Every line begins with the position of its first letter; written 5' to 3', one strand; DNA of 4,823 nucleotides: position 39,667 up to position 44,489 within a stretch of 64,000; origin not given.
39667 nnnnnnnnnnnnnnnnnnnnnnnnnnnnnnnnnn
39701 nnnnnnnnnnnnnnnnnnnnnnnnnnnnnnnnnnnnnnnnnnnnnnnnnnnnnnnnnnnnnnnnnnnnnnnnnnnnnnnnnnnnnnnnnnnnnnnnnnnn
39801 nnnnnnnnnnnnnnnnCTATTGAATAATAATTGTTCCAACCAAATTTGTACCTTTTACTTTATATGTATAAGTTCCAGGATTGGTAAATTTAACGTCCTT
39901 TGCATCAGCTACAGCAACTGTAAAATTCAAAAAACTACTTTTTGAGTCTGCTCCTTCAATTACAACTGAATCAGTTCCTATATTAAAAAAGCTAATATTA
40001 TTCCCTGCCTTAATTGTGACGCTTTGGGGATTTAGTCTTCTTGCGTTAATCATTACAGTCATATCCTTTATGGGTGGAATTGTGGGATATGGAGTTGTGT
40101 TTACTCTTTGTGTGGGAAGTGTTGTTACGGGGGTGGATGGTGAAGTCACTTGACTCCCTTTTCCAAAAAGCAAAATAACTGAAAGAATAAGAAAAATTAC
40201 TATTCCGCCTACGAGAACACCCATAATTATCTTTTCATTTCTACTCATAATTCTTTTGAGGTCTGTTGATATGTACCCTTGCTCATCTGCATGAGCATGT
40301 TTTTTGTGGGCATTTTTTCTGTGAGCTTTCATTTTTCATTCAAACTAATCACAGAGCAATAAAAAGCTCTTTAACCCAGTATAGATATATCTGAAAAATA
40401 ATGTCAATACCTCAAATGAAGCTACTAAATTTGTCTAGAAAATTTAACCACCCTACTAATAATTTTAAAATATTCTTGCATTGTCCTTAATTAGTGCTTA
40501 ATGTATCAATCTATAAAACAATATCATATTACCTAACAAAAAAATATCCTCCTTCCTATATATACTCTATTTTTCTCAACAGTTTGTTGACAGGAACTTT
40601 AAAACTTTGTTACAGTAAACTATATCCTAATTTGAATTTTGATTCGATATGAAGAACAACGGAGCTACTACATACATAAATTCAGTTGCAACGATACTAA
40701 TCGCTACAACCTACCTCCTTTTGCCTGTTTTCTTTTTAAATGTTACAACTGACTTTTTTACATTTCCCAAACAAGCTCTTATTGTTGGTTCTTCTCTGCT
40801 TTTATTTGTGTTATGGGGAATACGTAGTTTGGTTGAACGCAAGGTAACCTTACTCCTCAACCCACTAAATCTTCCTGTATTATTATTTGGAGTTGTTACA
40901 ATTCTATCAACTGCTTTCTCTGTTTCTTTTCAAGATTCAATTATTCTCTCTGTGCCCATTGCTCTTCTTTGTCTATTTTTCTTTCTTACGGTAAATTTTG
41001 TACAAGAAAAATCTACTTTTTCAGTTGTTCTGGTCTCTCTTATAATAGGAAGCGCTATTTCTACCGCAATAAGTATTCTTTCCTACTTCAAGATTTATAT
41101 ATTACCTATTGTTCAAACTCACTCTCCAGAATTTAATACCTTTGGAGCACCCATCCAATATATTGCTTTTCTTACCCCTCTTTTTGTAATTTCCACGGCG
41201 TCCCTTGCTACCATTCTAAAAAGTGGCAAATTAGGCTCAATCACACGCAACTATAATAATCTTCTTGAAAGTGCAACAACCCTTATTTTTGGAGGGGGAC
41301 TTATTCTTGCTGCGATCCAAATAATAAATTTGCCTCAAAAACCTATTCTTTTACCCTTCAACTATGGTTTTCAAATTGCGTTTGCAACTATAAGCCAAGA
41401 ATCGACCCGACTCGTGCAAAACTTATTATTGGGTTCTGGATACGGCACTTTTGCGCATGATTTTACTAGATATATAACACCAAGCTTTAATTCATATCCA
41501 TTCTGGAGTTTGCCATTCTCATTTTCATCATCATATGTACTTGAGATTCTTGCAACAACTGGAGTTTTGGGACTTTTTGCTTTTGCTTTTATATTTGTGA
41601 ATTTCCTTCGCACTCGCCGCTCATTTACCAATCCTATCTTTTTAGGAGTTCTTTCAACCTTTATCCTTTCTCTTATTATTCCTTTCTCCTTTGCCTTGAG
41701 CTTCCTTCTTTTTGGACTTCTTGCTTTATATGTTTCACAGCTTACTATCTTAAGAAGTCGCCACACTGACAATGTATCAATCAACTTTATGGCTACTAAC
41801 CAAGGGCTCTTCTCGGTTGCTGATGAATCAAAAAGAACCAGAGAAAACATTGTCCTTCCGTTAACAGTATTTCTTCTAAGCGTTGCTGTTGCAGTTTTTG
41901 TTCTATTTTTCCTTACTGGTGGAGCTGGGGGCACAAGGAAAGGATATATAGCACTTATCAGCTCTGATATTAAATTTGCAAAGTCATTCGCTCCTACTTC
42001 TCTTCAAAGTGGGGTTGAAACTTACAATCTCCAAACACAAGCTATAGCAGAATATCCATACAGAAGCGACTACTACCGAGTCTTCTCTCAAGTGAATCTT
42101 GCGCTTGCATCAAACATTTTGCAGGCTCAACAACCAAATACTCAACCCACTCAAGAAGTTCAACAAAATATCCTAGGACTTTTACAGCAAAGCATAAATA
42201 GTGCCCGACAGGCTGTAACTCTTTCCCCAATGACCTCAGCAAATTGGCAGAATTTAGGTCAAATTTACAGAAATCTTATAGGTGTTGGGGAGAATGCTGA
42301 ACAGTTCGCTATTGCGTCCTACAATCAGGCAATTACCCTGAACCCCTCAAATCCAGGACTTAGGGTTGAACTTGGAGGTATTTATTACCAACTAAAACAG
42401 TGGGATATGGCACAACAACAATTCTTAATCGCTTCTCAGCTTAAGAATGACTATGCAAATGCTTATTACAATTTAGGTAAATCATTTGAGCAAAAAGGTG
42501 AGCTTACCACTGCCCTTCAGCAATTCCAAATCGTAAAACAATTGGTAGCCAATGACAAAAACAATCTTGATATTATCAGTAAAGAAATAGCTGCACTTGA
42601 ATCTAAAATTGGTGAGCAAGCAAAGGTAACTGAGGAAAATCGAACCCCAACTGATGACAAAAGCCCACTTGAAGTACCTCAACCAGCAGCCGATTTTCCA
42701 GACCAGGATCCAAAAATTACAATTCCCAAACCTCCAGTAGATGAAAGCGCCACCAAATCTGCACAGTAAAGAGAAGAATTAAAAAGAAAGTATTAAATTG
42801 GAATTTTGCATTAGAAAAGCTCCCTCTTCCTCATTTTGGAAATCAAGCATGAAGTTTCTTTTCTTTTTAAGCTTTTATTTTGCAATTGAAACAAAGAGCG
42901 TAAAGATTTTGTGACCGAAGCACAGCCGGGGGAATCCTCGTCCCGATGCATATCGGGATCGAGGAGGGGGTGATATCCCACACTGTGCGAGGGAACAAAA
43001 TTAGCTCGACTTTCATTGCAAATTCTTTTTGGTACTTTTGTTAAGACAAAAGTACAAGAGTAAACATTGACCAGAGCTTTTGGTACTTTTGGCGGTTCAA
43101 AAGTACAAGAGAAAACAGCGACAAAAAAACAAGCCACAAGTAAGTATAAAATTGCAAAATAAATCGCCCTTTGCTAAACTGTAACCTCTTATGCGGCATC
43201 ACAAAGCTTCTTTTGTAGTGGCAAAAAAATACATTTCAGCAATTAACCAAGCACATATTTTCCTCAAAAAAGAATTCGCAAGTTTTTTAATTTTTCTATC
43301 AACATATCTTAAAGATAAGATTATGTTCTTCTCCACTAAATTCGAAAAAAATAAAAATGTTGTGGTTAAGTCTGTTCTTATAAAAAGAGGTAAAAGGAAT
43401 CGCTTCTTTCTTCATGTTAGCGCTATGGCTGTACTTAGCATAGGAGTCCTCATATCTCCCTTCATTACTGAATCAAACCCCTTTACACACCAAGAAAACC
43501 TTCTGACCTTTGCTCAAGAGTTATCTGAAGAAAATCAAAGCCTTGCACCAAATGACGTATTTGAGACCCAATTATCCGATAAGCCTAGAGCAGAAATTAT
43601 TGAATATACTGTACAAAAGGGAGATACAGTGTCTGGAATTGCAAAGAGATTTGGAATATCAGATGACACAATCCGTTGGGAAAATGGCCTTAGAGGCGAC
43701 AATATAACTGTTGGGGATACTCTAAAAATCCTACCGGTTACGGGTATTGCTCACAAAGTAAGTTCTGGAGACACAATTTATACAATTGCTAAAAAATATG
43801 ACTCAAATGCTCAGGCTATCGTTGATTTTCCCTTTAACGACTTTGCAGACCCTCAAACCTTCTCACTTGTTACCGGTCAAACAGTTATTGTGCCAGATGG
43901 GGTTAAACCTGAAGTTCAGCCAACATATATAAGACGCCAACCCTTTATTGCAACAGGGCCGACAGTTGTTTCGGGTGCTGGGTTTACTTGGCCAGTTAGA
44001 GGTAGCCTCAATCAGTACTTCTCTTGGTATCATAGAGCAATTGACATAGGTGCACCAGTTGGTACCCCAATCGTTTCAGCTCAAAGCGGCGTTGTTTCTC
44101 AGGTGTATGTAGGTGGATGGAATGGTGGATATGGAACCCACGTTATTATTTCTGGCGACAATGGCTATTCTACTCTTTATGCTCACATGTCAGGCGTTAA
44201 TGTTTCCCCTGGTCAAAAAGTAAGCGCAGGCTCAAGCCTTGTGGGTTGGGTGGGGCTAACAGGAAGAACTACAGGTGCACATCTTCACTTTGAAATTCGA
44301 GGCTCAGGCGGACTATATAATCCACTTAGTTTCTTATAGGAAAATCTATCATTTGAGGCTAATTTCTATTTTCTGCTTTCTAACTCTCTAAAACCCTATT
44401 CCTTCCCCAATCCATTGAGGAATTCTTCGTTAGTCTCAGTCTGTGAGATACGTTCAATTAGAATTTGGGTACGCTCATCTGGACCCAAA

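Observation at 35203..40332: Operon-like cluster: cupredoxin-like membrane protein, class-III-signal pilin-like protein and a 1208-aa discoidin/FN3 adhesin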

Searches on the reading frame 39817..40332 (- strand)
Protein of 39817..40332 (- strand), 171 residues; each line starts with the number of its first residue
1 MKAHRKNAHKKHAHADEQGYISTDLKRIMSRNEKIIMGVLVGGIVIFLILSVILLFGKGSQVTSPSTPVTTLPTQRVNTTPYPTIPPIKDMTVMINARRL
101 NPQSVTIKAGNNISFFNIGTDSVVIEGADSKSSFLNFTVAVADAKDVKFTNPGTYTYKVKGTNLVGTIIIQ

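Call 4: search_protein_families(library=pfam, proteins=[window:39817-40332:-], max_evalue=0.1)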
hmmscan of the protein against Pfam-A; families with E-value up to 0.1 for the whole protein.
window:39817-40332:- (171 aa): 1 family
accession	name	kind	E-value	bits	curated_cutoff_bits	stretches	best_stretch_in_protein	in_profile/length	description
PF13473.12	Cupredoxin_1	-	0.046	14.2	27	1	90-158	22-91/104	Cupredoxin-like domain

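Call 26: find_homologous_proteins(query=window:39817-40332:-)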
Query window:39817-40332:- (171 aa): 22 proteins with E <= 0.001 among 63 candidates.
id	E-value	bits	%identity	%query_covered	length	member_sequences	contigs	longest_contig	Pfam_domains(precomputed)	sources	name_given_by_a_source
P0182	5.5e-105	366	100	100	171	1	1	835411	-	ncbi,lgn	-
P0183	1.9e-66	240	65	100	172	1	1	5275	-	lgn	-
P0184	3.3e-65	236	66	100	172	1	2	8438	-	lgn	-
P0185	6.8e-62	226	63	100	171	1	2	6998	-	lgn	-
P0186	2.8e-61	224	61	100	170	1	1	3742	-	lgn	-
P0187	4.8e-55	203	68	84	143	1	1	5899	-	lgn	-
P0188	2.5e-49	185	61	86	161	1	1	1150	-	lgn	-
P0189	9.6e-47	177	65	79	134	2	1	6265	-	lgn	-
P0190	2.3e-43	166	49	98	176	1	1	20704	-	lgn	-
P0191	2.0e-40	156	46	98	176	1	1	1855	-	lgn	-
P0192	4.5e-40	155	48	92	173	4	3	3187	-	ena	-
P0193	6.0e-38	148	45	99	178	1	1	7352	-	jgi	jgi:plastocyanin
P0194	1.5e-35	140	46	85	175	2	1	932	-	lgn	-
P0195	6.1e-35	138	47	85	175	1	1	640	-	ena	-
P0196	5.3e-33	132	43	85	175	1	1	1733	-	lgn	-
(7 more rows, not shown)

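Call 40: search_protein_families(library=ncbifam, proteins=[window:39817-40332:-], max_evalue=0.1)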
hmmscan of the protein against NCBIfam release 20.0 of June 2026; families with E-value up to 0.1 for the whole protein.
window:39817-40332:- (171 aa): 3 families
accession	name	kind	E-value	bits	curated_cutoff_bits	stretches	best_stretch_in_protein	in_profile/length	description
NF010429.0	PRK13855.1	equivalog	0.0018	17.6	374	1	14-86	11-77/377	type IV secretion system protein VirB10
TIGR02656.1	cyanin_plasto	equivalog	0.0021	18.5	87.85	1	100-171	14-99/99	plastocyanin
TIGR03786.1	strep_pil_rpt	domain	0.055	13.7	31.85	0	146-160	3-17/70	streptococcal pilin isopeptide linkage domain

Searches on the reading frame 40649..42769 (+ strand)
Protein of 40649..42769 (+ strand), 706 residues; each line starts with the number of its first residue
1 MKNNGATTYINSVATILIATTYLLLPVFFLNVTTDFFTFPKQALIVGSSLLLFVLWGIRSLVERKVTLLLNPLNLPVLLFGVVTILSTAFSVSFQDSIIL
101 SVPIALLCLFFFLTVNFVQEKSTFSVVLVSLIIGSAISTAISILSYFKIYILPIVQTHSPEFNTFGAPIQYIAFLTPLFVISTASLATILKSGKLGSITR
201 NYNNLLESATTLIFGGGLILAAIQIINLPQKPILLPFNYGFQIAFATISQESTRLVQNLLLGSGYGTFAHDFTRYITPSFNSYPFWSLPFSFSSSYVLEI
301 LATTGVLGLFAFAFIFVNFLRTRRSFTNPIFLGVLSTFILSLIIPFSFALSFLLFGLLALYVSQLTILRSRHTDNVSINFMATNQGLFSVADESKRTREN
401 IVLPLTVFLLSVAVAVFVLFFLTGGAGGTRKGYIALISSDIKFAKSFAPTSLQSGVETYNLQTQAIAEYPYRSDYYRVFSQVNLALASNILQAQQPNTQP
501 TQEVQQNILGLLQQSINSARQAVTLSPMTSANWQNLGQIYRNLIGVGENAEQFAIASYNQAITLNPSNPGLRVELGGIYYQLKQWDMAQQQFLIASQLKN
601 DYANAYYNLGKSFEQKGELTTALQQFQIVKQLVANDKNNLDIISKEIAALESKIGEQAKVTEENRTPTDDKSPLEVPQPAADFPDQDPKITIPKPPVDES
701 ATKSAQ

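Call 4: search_protein_families(library=pfam, proteins=[window:40649-42769:+], max_evalue=0.1)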
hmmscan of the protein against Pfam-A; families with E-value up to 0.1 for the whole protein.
window:40649-42769:+ (706 aa): 13 families
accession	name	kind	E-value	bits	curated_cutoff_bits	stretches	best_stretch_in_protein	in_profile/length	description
PF13414.12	TPR_11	-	4.3e-13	49.2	26.8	2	577-617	2-42/42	TPR repeat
PF00515.34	TPR_1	-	1.3e-06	28.4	27.8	1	603-627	1-25/34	Tetratricopeptide repeat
PF13431.12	TPR_17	-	2.3e-06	27.8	24.4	1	558-590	2-34/34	Tetratricopeptide repeat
PF07719.23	TPR_2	-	2.8e-06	27.4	27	0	603-627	1-25/34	Tetratricopeptide repeat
PF13181.12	TPR_8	-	2.7e-05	24.4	25.7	0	603-626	1-24/34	Tetratricopeptide repeat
PF14559.12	TPR_19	-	3.2e-05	24.6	25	1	554-599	10-55/68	Tetratricopeptide repeat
PF13432.12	TPR_16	-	0.00011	23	32.7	1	580-630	8-58/65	Tetratricopeptide repeat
PF23914.1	TPR_CcmH_CycH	-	0.00047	20.5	42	1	497-638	25-156/158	Cytochrome c-type biogenesis protein H TPR domain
PF13424.12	TPR_12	-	0.0011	19.6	30.1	1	573-627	7-69/77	Tetratricopeptide repeat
PF20225.4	DUF6584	-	0.03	14.8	27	0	566-662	34-125/171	Family of unknown function (DUF6584)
PF25068.1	ARM_TT21_4th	-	0.032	14.9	30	1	554-612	18-73/153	Tetratricopeptide repeat protein 21 forth ARM domain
PF13176.12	TPR_7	-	0.048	14.2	27.9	0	605-632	1-28/36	Tetratricopeptide repeat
PF13371.12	TPR_9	-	0.093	13.2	35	0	554-591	14-51/73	Tetratricopeptide repeat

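Call 40: search_protein_families(library=ncbifam, proteins=[window:40649-42769:+], max_evalue=0.1)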
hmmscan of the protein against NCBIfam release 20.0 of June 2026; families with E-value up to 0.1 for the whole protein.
window:40649-42769:+ (706 aa): 14 families
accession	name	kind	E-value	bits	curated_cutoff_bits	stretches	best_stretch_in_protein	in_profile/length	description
NF040959.1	MamA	equivalog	2.8e-08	33.4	200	1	551-636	87-172/204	magnetosome protein MamA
TIGR02552.1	LcrH_SycD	equivalog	4.2e-07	29.8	104.8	1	567-650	50-132/136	SycD/LcrH family type III secretion system chaperone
NF047371.1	FlcA_CTERM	equivalog_domain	1.7e-06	26.8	300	1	492-644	402-548/646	periplasmic flagellar collar protein FlcA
TIGR00540.1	TPR_hemY_coli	hypoth_equivalog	1.8e-06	27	142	1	493-627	252-383/385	heme biosynthesis-associated TPR protein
TIGR02521.1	type_IV_pilW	equivalog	2.2e-06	27.4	154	1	512-656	47-184/234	type IV pilus biogenesis/stability protein PilW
TIGR02917.1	PEP_TPR_lipo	equivalog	5.8e-06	24.5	312.2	1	554-662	450-554/899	XrtA/PEP-CTERM system TPR-repeat protein PrsT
NF033920.0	C39_PA2778_fam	equivalog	6.5e-05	22.5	150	1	549-627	170-248/255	PA2778 family cysteine peptidase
NF033762.1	social_mot_Tgl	equivalog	0.00022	20.6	225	0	512-554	152-194/252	social motility TPR repeat lipoprotein Tgl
NF008391.2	PRK11189.1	equivalog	0.011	15.3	250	1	574-632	70-128/297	lipoprotein NlpI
NF002725.1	PRK02603.1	equivalog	0.017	15.1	143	0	597-663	29-94/173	photosystem I assembly protein Ycf3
TIGR02795.1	tol_pal_ybgF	equivalog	0.037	14.6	90.1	0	601-637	37-73/119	tol-pal system protein YbgF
NF047507.1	TPR_BatC_Lepto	exception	0.053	13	175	1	558-631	15-86/214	TPR repeat-containing protein BatC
NF053607.1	CHU_0125_OmpA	equivalog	0.056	11.9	620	1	552-652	36-135/639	CHU_0125 family OmpA-like outer membrane integrity protein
NF040561.1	PrimPol_Msp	equivalog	0.069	11.7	200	0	550-665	6-116/515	CRISPR-associated primase-polymerase type A1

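Call 88: search_solved_structures(query=window:40649-42769:+, max_evalue=1)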
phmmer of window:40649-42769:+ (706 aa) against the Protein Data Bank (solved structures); distinct sequences matched with E-value up to 1: 98 (the best 60 are shown).
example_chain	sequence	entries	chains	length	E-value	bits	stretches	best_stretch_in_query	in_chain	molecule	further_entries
9qhb_A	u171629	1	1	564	1.6e-27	99.6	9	518-631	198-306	Engineered tetratricopeptide repeat protein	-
9qhc_A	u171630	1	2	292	7.1e-20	74.3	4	516-631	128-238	Engineered tetratricopeptide repeat protein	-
7ntf_A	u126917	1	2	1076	8.1e-19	70.8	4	521-653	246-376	Isoform 1 of UDP-N-acetylglucosamine--peptide N-acetylglucosaminyltransferase 110 kDa subu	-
7yeh_B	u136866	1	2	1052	1.8e-18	69.7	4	522-653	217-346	UDP-N-acetylglucosamine--peptide N-acetylglucosaminyltransferase 110 kDa subunit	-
7yea_A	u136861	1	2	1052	2e-18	69.5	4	521-653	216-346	UDP-N-acetylglucosamine--peptide N-acetylglucosaminyltransferase 110 kDa subunit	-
8bu0_A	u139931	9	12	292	5.3e-18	68.1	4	516-632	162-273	Consensus tetratricopeptide repeat protein | Crystal structure of an 8-repeat consensus TPR superhelix with Zinc. | Monomer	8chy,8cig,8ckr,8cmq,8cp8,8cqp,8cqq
1w3b_A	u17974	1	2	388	1.9e-16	63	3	522-654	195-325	UDP-N-ACETYLGLUCOSAMINE--PEPTIDE N-ACETYLGLUCOSAMINYLTRANSFERASE 110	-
6eou_A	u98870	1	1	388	6.8e-16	61.1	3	522-654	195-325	UDP-N-acetylglucosamine--peptide N-acetylglucosaminyltransferase 110 kDa subunit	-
8fwd_1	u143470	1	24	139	8.6e-09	37.7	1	508-636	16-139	O43-rpxdoc-EK1_B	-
6vbu_4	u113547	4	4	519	1.7e-08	36.7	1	508-643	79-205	Bardet-Biedl syndrome 4 protein homolog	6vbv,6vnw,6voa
6xt9_D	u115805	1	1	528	9.4e-08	34.3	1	508-626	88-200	Bardet-Biedl syndrome 4 protein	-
2fo7_A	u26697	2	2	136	1.4e-07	33.7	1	513-630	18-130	SYNTHETIC CONSENSUS TPR PROTEIN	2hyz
7y4i_A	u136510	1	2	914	1.6e-07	33.5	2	552-635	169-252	Probable UDP-N-acetylglucosamine--peptide N-acetylglucosaminyltransferase SPINDLY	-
8dtf_A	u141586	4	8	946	1.7e-07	33.4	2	552-635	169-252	Probable UDP-N-acetylglucosamine--peptide N-acetylglucosaminyltransferase SPINDLY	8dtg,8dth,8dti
8far_A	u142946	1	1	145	1.8e-07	33.3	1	508-637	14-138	I432-1-CC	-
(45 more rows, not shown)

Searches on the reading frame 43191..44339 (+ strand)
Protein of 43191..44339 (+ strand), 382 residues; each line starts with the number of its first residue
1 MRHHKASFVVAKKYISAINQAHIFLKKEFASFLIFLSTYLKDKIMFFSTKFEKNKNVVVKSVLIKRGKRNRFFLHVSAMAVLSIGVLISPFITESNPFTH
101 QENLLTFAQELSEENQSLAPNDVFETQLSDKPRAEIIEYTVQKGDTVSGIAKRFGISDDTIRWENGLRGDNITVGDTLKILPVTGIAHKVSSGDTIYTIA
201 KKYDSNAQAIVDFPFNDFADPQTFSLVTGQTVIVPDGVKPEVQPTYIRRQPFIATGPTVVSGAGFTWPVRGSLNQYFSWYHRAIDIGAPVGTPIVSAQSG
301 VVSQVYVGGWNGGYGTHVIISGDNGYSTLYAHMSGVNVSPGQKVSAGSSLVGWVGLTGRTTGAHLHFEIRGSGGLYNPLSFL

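Call 6: search_protein_families(library=pfam, proteins=[window:43191-44339:+], max_evalue=0.001)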
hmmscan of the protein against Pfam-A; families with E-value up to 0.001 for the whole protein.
window:43191-44339:+ (382 aa): 5 families
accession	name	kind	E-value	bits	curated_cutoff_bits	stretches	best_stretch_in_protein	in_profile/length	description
PF01551.29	Peptidase_M23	-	2.4e-26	92.2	28.7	1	280-378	2-96/96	Peptidase family M23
PF01476.26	LysM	-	1.4e-20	73.4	20.9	2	139-180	1-42/43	LysM domain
PF23473.1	LysM3_LYK4_5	-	2e-10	41.1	29.3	1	138-173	4-39/48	LYK4/5 LysM3 domain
PF22310.2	NMB0315_dom_I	-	0.00053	20.7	27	0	189-234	7-52/83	NMB0315-like, domain I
PF13384.12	HTH_23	-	0.00067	19.8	24.6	0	133-167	7-46/50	Homeodomain-like domain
